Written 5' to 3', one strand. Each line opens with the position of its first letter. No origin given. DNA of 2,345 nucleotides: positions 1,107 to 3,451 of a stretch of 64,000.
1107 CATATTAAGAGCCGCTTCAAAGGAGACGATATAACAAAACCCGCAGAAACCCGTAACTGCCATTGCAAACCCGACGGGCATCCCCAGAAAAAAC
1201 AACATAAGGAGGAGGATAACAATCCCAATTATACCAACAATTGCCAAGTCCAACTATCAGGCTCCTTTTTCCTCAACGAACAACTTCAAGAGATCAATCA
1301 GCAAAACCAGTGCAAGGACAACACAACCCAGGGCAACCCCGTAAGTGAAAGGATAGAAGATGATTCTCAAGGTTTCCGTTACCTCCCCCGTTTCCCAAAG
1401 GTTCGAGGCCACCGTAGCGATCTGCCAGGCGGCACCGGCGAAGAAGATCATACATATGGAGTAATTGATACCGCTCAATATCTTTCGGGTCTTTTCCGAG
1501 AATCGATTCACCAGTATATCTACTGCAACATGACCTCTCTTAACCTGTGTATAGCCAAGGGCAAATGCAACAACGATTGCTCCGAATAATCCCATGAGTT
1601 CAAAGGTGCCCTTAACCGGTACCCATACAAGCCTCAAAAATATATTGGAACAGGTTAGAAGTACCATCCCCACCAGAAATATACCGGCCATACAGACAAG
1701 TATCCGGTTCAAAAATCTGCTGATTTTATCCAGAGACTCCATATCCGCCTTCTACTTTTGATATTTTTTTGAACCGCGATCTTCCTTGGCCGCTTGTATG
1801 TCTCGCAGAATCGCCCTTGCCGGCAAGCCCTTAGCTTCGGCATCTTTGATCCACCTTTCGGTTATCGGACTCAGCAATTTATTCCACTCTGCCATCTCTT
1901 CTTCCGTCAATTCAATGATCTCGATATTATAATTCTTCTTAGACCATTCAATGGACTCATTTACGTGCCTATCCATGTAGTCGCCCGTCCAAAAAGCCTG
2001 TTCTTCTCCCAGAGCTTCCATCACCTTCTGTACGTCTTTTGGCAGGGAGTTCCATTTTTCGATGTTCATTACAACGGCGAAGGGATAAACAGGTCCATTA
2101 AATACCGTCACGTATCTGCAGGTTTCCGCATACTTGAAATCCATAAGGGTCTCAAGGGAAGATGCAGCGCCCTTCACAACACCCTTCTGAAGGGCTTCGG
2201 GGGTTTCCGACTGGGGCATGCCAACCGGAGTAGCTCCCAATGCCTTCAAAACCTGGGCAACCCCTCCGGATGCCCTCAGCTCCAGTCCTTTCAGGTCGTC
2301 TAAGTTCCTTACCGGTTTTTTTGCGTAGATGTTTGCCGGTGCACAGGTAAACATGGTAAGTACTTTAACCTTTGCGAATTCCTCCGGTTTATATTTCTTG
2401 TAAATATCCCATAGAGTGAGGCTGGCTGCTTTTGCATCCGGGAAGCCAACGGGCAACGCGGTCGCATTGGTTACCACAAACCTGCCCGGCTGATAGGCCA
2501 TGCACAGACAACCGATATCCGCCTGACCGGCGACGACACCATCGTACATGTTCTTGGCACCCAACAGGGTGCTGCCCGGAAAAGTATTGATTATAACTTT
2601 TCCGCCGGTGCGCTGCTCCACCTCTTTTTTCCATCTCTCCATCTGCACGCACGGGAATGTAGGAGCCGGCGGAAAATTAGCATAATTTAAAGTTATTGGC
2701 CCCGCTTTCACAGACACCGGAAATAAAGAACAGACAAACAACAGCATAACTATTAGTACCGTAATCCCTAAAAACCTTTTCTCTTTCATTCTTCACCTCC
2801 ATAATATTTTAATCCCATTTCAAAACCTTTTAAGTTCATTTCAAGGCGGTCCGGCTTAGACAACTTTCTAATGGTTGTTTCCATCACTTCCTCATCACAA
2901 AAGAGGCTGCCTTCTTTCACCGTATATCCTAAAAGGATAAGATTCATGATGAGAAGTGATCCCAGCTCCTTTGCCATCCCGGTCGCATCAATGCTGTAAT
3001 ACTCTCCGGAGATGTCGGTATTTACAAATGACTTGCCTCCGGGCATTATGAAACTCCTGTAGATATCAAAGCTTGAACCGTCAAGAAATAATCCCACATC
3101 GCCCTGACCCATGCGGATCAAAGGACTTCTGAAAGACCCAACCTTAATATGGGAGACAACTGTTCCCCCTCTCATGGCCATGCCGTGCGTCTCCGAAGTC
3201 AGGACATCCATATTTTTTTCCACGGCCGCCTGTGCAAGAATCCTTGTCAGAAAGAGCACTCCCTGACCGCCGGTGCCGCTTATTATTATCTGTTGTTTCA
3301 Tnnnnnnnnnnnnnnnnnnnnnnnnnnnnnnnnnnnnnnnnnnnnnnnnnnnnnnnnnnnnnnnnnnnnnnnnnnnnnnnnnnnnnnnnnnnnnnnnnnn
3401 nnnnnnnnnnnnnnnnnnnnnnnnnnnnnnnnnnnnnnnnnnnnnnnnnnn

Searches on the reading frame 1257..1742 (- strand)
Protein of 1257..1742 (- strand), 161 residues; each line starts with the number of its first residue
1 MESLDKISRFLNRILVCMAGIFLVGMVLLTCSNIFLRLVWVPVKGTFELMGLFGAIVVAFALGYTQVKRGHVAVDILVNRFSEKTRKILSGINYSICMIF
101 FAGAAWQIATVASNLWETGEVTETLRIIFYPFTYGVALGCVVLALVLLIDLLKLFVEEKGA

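Call 9: search_protein_families(library=pfam, proteins=[window:1257-1742:-])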
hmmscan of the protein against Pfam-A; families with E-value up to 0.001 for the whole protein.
window:1257-1742:- (161 aa): 1 family
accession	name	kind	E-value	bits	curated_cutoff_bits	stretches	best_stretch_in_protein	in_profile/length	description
PF04290.18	DctQ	-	1.1e-16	61.3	28.3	1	26-155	1-130/132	Tripartite ATP-independent periplasmic transporters, DctQ component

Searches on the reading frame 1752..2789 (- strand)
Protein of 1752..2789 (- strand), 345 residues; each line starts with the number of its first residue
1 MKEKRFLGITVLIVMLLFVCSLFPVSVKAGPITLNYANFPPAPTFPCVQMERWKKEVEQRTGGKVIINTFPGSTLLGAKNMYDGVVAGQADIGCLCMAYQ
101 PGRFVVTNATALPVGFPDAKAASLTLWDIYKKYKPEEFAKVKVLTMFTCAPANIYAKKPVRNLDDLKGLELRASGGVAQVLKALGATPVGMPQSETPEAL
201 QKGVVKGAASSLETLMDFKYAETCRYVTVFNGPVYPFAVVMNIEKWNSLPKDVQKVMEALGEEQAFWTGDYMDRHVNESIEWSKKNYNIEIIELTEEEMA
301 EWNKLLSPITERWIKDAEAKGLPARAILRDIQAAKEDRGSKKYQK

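Call 9: search_protein_families(library=pfam, proteins=[window:1752-2789:-])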
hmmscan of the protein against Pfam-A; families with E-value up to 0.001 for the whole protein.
window:1752-2789:- (345 aa): 1 family
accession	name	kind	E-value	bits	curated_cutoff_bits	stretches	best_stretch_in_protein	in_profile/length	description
PF03480.18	DctP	-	2.5e-45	155.5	23.4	1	50-315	15-285/286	Bacterial extracellular solute-binding protein, family 7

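Call 37: search_protein_families(library=ncbifam, proteins=[window:1752-2789:-])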
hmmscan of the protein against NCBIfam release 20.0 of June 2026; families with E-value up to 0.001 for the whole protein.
window:1752-2789:- (345 aa): 2 families
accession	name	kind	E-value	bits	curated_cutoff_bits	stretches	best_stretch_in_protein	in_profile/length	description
NF037995.1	TRAP_S1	subfamily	7.5e-33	114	50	1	39-302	5-271/271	TRAP transporter substrate-binding protein DctP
TIGR00787.1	dctP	subfamily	2.6e-26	92.6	175.05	1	51-274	16-245/257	DctP family TRAP transporter solute-binding subunit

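Call 38: search_solved_structures(query=window:1752-2789:-, max_evalue=1e-10)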
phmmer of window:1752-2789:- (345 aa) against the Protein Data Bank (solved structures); distinct sequences matched with E-value up to 1e-10: 70 (the best 60 are shown).
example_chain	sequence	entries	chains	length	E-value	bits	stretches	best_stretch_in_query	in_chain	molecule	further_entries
4n6d_A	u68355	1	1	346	1.3e-123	415.5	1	12-334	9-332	TRAP dicarboxylate transporter-DctP subunit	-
4pgn_A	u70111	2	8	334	6.5e-102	344.1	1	30-339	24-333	Extracellular solute-binding protein, family 7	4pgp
4nap_A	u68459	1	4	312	8.7e-102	343.7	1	31-339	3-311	Extracellular solute-binding protein, family 7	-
7nr2_AAA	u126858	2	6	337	7.1e-39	136.8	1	32-337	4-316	TRAP dicarboxylate transporter, DctP subunit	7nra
4p56_A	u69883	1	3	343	1.9e-33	119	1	31-333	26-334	Putative extracellular solute-binding protein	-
7nsw_AAA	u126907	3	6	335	9.5e-31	110.1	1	34-330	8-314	TRAP dicarboxylate transporter-DctP subunit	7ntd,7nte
7nrr_AAA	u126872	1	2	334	1e-30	110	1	37-330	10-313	TRAP dicarboxylate transporter-DctP subunit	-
7nqg_AAA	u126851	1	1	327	1.5e-30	109.5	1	40-335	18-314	TrapT family, dctP subunit, C4-dicarboxylate periplasmic binding protein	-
5im2_A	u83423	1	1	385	4.7e-28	101.3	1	26-333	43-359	Twin-arginine translocation pathway signal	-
5i5p_A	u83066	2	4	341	4.1e-26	94.9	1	31-328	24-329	TRAP TRANSPORTER SOLUTE BINDING PROTEIN | TRAP solute Binding Protein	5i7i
5iga_A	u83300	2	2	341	2e-25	92.6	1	31-325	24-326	TRAP TRANSPORTER SOLUTE BINDING PROTEIN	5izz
4xfe_A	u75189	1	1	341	2.9e-22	82.2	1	18-268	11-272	TRAP dicarboxylate transporter subunit DctP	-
9dsy_A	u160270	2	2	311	6.7e-20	74.4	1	30-314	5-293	C4-dicarboxylate-binding periplasmic protein DctP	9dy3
2zzv_A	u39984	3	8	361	3e-19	72.3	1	50-315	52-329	ABC transporter, solute-binding protein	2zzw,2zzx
4ovt_A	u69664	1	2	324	6.6e-19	71.2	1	31-295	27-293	TRAP dicarboxylate transporter, DctP subunit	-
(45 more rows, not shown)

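Call 56: find_homologous_proteins(query=window:1752-2789:-, max_evalue=1e-60)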
Query window:1752-2789:- (345 aa): 4308 proteins with E <= 1e-60 among 8000 candidates; the best 120 are listed.
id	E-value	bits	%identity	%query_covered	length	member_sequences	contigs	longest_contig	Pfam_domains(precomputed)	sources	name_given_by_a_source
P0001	1.3e-217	739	95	99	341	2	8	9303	PF03480.19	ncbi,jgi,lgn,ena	-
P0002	1.0e-210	717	90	100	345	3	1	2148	PF03480.19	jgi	jgi:TRAP-type C4-dicarboxylate transport system substrate-binding protein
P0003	3.8e-209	711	90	100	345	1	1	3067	PF03480.19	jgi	jgi:TRAP-type C4-dicarboxylate transport system substrate-binding protein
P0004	1.3e-208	710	89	100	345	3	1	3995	PF03480.19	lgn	-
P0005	2.2e-205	699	89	100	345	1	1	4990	PF03480.19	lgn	-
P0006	1.3e-199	680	87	97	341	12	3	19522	PF03480.19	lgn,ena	-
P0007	2.5e-185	633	81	97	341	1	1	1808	PF03480.19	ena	-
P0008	5.2e-185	632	81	97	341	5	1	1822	PF03480.19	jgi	jgi:TRAP-type C4-dicarboxylate transport system substrate-binding protein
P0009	1.1e-184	631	81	97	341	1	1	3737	PF03480.19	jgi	-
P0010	1.2e-184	631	81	97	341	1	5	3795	PF03480.19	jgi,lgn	-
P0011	1.6e-184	631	80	97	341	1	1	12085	PF03480.19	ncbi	-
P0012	2.2e-184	630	81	97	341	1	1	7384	PF03480.19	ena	-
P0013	2.3e-184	630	81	97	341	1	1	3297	PF03480.19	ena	-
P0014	2.4e-184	630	81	97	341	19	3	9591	PF03480.19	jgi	-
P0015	2.7e-184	630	80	97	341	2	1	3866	PF03480.19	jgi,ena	-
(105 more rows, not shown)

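Call 58: search_solved_structures(query=window:1752-2789:-, max_evalue=1e-90, show_alignments=2)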
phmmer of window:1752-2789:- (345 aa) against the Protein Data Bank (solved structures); distinct sequences matched with E-value up to 1e-90: 3.
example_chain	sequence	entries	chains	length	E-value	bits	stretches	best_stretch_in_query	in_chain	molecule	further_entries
4n6d_A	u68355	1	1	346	1.3e-123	415.5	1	12-334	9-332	TRAP dicarboxylate transporter-DctP subunit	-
4pgn_A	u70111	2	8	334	6.5e-102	344.1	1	30-339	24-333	Extracellular solute-binding protein, family 7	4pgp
4nap_A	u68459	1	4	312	8.7e-102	343.7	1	31-339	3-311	Extracellular solute-binding protein, family 7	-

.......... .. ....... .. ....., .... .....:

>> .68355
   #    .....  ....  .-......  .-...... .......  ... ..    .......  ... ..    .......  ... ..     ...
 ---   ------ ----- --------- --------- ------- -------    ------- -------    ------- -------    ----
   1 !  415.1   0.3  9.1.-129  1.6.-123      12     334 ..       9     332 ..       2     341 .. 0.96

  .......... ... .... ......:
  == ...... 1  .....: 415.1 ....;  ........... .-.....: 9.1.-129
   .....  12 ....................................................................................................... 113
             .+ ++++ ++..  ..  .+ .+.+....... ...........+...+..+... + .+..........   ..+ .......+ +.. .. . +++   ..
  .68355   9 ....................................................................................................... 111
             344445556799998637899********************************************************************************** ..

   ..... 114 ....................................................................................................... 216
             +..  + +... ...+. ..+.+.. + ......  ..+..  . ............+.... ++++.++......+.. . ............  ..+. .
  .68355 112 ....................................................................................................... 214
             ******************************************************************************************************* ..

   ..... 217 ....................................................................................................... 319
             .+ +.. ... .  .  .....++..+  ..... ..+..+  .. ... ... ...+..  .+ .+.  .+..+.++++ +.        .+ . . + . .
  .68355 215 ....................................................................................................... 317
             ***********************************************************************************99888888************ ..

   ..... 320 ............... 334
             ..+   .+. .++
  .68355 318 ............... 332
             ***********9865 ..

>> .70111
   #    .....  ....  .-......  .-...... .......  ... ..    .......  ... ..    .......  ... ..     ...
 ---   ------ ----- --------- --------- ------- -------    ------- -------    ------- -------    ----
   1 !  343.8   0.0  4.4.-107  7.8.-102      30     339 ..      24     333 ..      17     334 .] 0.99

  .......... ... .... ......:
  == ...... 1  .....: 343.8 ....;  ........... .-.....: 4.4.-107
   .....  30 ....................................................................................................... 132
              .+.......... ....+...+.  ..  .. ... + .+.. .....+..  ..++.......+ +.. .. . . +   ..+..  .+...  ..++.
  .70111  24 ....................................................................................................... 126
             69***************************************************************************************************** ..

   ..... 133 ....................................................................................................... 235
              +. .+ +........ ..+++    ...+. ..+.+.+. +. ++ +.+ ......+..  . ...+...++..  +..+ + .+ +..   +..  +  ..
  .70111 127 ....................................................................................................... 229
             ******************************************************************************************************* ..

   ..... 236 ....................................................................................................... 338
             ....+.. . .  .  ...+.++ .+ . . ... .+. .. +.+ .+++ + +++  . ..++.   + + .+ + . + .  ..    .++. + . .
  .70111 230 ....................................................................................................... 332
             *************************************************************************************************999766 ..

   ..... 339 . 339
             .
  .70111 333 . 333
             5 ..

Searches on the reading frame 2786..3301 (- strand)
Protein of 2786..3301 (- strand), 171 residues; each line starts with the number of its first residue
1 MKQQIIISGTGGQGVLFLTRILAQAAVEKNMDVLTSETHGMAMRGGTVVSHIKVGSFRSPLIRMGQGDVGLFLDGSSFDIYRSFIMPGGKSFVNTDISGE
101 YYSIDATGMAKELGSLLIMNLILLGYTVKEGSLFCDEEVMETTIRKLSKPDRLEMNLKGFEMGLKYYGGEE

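Call 9: search_protein_families(library=pfam, proteins=[window:2786-3301:-])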
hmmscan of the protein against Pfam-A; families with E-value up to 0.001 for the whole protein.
window:2786-3301:- (171 aa): 1 family
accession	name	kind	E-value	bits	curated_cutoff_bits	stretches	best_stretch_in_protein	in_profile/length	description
PF01558.24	POR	-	1.8e-25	90.5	27.4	1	11-164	1-172/173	Pyruvate ferredoxin/flavodoxin oxidoreductase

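Call 37: search_protein_families(library=ncbifam, proteins=[window:2786-3301:-])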
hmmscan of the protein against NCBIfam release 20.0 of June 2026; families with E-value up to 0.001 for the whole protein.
window:2786-3301:- (171 aa): 25 families
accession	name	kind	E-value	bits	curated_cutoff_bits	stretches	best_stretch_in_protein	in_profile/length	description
NF004916.0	PRK06274.1-2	equivalog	1e-53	182.1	227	1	1-165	1-174/178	indolepyruvate oxidoreductase subunit beta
NF005329.0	PRK06853.2-4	equivalog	1.7e-40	139.1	267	1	3-165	2-170/175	indolepyruvate oxidoreductase subunit beta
NF005325.0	PRK06853.1-5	equivalog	1.6e-30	106.3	230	2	2-95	3-97/192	indolepyruvate oxidoreductase subunit beta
NF005323.0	PRK06853.1-3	equivalog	3.1e-30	105.6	238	2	2-73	6-77/197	indolepyruvate oxidoreductase subunit beta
NF005322.0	PRK06853.1-2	equivalog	6.2e-30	104.4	237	2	3-95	6-99/197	indolepyruvate oxidoreductase subunit beta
TIGR03334.1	IOR_beta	equivalog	1.7e-26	93.4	205.8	2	4-96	2-94/189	indolepyruvate ferredoxin oxidoreductase subunit beta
NF005324.0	PRK06853.1-4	equivalog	4.8e-22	78.8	222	1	1-88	1-90/196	indolepyruvate oxidoreductase subunit beta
NF005328.0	PRK06853.2-2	equivalog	1.8e-18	67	240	1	4-76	5-77/192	indolepyruvate oxidoreductase subunit beta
NF004917.0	PRK06274.1-3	equivalog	2.7e-18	66.6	284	1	1-95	1-96/203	indolepyruvate oxidoreductase subunit beta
NF005326.0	PRK06853.1-6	equivalog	3.6e-18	66.1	348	2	4-95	5-97/202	indolepyruvate oxidoreductase subunit beta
NF005327.0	PRK06853.2-1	equivalog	1.3e-17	64.3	242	1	4-71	5-72/194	indolepyruvate oxidoreductase subunit beta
NF004918.0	PRK06274.1-4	equivalog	1.3e-15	57.7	278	1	1-95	1-96/202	indolepyruvate oxidoreductase subunit beta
NF004915.0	PRK06274.1-1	equivalog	2.2e-15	56.6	274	1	1-76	1-77/194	indolepyruvate oxidoreductase subunit beta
NF006211.0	PRK08338.1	equivalog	3.4e-13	49.4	239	1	4-165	2-166/170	2-oxoacid:ferredoxin oxidoreductase subunit gamma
NF009588.0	PRK13029.1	subfamily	4.8e-13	47.9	952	1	4-59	746-801/1196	indolepyruvate ferredoxin oxidoreductase family protein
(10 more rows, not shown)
